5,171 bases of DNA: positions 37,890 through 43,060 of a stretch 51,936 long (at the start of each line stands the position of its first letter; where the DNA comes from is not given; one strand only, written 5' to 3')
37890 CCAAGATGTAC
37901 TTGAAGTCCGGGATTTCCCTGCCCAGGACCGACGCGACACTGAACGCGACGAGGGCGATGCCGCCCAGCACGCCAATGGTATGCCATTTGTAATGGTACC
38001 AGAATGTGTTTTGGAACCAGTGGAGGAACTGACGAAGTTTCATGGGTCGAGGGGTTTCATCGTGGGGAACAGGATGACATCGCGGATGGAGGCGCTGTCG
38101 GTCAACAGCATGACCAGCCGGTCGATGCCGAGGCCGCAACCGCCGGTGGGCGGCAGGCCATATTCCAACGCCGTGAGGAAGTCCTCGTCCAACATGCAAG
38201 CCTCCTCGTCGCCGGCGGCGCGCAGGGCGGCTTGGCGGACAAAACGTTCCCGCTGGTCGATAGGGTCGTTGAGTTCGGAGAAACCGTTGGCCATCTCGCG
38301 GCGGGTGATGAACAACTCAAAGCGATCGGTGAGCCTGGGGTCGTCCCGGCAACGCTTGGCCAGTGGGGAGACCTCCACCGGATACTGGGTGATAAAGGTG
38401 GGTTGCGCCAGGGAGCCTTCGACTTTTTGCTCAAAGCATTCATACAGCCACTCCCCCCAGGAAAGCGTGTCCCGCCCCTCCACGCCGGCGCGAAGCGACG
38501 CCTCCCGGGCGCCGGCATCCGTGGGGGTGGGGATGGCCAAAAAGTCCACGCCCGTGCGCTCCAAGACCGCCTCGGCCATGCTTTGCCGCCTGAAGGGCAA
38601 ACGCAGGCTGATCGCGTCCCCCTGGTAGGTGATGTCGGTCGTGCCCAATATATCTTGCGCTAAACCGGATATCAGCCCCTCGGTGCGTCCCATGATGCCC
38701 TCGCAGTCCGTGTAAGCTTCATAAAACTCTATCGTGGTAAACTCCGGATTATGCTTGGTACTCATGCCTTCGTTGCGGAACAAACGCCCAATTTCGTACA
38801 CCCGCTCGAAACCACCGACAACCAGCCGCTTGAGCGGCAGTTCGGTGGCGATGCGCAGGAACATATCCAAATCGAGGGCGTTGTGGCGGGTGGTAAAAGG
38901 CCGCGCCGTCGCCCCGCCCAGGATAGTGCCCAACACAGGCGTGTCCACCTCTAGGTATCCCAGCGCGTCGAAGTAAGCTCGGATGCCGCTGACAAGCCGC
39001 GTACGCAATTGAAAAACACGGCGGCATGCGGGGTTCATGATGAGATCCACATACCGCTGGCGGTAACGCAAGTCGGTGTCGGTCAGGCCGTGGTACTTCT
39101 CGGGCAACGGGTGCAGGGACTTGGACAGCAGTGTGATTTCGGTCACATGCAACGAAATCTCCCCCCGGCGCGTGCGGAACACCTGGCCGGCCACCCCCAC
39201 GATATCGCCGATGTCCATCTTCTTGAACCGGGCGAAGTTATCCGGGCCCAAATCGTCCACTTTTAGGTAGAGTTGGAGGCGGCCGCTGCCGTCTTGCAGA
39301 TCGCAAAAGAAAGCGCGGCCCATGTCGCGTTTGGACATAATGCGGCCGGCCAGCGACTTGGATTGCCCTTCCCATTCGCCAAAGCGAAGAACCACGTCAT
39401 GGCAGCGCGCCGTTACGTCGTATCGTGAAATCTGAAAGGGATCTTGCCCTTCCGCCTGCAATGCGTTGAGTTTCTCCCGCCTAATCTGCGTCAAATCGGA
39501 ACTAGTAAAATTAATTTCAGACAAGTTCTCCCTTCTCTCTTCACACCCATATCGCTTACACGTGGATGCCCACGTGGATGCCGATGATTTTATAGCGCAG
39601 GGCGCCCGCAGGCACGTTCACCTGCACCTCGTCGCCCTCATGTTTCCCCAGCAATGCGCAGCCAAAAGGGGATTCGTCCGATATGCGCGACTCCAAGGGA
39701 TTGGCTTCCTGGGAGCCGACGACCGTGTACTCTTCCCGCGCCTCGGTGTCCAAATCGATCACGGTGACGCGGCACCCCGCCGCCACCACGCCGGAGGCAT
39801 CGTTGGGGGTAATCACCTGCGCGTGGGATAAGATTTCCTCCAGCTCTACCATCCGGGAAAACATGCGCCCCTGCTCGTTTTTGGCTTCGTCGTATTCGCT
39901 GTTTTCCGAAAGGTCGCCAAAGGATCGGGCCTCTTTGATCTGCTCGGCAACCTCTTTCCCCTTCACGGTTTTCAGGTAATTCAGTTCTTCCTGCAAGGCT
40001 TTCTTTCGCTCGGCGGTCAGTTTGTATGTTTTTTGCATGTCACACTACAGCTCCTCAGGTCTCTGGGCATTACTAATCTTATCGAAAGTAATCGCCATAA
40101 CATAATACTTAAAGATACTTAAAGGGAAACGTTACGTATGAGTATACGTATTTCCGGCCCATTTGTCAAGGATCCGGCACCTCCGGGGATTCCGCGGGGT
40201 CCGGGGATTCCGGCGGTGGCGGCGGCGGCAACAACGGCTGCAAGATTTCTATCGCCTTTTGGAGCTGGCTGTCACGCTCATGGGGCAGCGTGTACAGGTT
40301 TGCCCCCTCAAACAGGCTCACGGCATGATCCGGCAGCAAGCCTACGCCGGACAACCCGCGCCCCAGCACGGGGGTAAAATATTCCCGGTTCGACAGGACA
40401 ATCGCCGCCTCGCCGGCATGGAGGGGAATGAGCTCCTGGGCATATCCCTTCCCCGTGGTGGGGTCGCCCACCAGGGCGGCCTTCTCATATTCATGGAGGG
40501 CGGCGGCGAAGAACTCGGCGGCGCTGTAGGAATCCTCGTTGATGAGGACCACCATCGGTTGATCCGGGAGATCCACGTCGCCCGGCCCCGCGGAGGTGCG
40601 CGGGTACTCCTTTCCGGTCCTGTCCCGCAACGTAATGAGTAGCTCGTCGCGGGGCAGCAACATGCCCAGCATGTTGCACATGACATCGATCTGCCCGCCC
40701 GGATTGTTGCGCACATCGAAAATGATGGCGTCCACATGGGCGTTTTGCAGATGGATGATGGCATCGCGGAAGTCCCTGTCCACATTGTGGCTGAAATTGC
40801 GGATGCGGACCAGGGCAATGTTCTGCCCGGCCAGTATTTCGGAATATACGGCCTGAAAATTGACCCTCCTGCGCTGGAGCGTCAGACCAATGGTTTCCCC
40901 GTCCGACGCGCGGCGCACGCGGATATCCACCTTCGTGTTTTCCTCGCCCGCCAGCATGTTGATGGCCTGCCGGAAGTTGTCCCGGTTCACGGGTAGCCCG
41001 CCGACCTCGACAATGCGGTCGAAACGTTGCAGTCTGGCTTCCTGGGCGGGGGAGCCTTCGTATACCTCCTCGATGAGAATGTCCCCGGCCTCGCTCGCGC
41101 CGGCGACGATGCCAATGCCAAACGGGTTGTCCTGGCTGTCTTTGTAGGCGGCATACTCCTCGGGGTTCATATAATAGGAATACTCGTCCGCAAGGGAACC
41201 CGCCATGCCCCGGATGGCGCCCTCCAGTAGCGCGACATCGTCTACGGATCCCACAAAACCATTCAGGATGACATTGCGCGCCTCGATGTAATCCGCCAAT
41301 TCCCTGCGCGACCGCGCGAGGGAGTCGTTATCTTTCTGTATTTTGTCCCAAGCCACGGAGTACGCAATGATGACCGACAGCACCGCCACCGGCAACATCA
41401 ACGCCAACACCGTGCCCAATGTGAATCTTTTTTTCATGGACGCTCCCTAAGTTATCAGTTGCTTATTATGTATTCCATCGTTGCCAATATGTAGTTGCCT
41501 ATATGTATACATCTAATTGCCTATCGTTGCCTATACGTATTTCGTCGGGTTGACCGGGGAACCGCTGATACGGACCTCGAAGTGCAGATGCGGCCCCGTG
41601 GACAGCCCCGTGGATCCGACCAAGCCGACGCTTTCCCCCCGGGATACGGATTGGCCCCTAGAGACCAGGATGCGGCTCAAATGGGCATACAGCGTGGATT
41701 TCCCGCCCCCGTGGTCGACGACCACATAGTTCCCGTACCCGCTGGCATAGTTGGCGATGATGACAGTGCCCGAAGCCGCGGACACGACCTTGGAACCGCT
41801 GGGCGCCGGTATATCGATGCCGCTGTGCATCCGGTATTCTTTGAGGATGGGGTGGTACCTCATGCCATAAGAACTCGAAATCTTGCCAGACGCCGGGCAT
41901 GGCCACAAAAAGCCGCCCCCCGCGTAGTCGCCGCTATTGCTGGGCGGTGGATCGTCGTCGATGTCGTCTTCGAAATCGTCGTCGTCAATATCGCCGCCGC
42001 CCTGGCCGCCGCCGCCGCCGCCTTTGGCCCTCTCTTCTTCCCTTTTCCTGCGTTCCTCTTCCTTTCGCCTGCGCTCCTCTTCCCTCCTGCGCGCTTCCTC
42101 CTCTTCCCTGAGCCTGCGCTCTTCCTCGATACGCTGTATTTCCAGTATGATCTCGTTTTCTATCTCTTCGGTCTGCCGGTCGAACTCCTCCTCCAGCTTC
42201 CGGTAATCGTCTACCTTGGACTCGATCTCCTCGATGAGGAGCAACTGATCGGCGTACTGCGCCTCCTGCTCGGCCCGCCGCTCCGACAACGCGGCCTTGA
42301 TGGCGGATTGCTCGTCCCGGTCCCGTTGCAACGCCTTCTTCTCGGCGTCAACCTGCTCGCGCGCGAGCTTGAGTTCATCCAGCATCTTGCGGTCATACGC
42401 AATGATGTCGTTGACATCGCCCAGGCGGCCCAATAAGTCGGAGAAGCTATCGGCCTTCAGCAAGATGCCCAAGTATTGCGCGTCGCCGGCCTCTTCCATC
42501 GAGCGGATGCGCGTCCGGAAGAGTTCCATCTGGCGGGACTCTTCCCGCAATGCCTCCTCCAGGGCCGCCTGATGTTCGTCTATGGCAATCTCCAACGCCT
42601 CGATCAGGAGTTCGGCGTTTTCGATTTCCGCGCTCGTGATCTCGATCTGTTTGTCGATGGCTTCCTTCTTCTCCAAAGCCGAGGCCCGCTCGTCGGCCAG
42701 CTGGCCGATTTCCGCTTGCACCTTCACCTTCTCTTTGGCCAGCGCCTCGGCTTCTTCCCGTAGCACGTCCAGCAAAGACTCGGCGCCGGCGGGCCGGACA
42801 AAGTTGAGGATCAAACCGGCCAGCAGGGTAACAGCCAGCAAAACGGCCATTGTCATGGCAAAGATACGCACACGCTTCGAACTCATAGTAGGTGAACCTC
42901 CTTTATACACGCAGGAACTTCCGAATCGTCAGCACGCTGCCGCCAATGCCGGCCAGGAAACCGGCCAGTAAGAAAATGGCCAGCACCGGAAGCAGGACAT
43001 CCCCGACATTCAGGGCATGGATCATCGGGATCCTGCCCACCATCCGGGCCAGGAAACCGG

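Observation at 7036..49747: Recurrent duplication of the last 12-18 nt of genes, stop codon included, immediately downstream, with 0-175 nt of filler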

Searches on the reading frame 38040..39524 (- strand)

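Call 11: search_protein_families(library=pfam, proteins=[window:38040-39524:-])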
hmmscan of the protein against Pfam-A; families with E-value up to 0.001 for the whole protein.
window:38040-39524:- (494 aa): 3 families
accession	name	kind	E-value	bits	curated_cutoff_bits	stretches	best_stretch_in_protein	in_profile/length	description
PF00152.25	tRNA-synt_2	-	3.3e-83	279.7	25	1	150-489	2-307/308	tRNA synthetases class II (D, K and N)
PF01336.31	tRNA_anti-codon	-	7e-18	64.8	27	1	57-133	2-75/75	OB-fold nucleic acid binding domain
PF01409.25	tRNA-synt_2d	-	5.5e-05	23.2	19.8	0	242-296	105-157/246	tRNA synthetases class II core domain (F)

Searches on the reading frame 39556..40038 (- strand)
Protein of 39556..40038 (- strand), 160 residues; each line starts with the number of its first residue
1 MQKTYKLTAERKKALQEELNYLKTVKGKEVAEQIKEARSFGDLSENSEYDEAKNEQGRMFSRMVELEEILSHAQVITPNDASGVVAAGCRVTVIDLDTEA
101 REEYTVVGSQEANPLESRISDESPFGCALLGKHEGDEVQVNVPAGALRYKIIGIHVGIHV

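Call 11: search_protein_families(library=pfam, proteins=[window:39556-40038:-])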
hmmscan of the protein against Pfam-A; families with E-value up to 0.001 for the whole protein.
window:39556-40038:- (160 aa): 2 families
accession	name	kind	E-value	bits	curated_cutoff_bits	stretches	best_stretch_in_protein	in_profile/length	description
PF03449.20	GreA_GreB_N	-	2.9e-26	91.9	24.5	1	6-75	2-71/71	Transcription elongation factor, N-terminal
PF01272.25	GreA_GreB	-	7e-24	84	26.9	1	82-155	3-76/77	Transcription elongation factor, GreA/GreB, C-term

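Call 59: find_homologous_proteins(query=window:39556-40038:-, max_evalue=1e-30)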
Query window:39556-40038:- (160 aa): 7533 proteins with E <= 1e-30 among 8000 candidates; the best 120 are listed.
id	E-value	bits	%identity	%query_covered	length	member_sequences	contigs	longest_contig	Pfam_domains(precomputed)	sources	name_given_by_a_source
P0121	2.8e-97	341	100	100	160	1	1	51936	PF01272.26,PF03449.21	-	-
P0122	8.7e-76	271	82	96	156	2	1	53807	PF01272.26,PF03449.21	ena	-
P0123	2.1e-75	270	81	98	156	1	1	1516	PF01272.26,PF03449.21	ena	-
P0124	1.7e-71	257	78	98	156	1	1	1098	PF01272.26,PF03449.21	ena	-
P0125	2.4e-71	257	77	98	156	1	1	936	PF01272.26,PF03449.21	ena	-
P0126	3.8e-71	256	78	98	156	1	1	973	PF01272.26,PF03449.21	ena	-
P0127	1.1e-70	255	79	96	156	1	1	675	PF01272.26,PF03449.21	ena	-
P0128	1.2e-70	254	78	98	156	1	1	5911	PF01272.26,PF03449.21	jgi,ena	-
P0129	1.4e-70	254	77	98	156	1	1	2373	PF01272.26,PF03449.21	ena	-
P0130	2.0e-70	254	76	98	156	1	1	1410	PF01272.26,PF03449.21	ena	-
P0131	2.4e-69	250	77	96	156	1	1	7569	PF01272.26,PF03449.21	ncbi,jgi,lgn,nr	ncbi:MAG: transcription elongation factor GreA [Oscillospiraceae bacterium]|jgi:transcription elonga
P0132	3.6e-68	246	75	97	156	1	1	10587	PF01272.26,PF03449.21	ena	-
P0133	6.5e-68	246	75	98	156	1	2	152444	PF01272.26,PF03449.21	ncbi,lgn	-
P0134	6.7e-68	245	75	98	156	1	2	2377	PF01272.26,PF03449.21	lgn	-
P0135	4.7e-67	243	75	96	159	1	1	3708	PF01272.26,PF03449.21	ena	-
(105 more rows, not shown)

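Call 61: find_encoding_contigs(protein=P0122, flank=10000, max_places=2)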
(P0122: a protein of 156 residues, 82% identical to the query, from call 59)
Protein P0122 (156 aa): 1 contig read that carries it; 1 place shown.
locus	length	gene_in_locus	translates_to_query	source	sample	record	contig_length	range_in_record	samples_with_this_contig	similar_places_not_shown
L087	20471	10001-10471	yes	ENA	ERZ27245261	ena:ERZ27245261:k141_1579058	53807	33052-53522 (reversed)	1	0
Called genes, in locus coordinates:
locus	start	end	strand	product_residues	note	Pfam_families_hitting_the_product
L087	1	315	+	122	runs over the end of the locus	PF00416:Ribosomal_S13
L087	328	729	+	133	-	PF00411:Ribosomal_S11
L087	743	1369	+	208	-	PF00163:Ribosomal_S4, PF01479:S4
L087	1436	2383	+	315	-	PF01193:RNA_pol_L, PF01000:RNA_pol_A_bac, PF03118:RNA_pol_A_CTD, PF26169:HHH_XRCC3_RpoA (weak)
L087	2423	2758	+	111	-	PF01196:Ribosomal_L17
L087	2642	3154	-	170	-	-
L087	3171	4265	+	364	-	PF17853:GGDEF_2, PF13556:HTH_30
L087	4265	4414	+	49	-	-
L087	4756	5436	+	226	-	PF00005:ABC_tran, PF13304:AAA_21 (faint)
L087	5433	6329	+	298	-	PF18075:FtsX_ECD, PF02687:FtsX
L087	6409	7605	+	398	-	PF24568:CC_PcsB, PF01551:Peptidase_M23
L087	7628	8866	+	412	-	PF22694:CtpB_N-like, PF00595:PDZ (weak), PF13180:PDZ_2 (weak), PF17820:PDZ_6 (weak), PF03572:Peptidase_S41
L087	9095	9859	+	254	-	-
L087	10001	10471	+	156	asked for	PF03449:GreA_GreB_N, PF01272:GreA_GreB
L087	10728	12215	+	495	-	PF01336:tRNA_anti-codon, PF00152:tRNA-synt_2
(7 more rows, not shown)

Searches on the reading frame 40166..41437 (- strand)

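Call 55: search_protein_families(library=pfam, proteins=[window:40166-41437:-])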
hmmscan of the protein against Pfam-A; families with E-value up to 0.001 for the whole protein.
window:40166-41437:- (423 aa): 5 families
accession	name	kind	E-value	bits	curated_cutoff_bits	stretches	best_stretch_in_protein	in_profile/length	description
PF03572.23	Peptidase_S41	-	1.8e-35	122.4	24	1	206-372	1-164/165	Peptidase family S41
PF22694.1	CtpB_N-like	-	2.1e-11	44.5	27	1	31-93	22-84/85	Activating protease CtpB N-terminal domain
PF17820.7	PDZ_6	-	3.6e-08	33.5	27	1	122-176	2-54/54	PDZ domain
PF13180.12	PDZ_2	-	7e-06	26.7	27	1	115-185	10-78/80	PDZ domain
PF00595.29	PDZ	-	5.3e-05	23.9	23.2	1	102-167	8-74/81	PDZ domain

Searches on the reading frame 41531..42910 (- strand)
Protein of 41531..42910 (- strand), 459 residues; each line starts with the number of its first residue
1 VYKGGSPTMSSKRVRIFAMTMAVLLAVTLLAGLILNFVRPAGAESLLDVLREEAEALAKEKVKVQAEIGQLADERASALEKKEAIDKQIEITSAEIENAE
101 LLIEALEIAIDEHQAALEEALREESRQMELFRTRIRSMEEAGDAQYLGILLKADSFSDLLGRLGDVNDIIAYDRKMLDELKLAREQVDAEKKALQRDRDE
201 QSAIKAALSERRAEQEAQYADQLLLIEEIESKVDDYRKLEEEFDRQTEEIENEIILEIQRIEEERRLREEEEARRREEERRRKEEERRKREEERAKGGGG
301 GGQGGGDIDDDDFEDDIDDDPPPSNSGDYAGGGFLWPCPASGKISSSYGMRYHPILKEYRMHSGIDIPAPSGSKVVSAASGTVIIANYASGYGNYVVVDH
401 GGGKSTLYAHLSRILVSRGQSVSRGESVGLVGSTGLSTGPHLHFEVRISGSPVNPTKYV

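Call 55: search_protein_families(library=pfam, proteins=[window:41531-42910:-])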
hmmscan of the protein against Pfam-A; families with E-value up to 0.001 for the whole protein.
window:41531-42910:- (459 aa): 3 families
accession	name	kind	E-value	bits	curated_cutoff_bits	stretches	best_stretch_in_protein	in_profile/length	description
PF01551.29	Peptidase_M23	-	1.1e-35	122.2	28.7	1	360-455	1-96/96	Peptidase family M23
PF24568.1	CC_PcsB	-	1.8e-11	44.2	27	1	127-188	11-73/75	Peptidoglycan hydrolase PcsB, coiled-coil domain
PF11932.13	DUF3450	-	7.6e-05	22.6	32.6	1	36-139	7-110/241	Protein of unknown function (DUF3450)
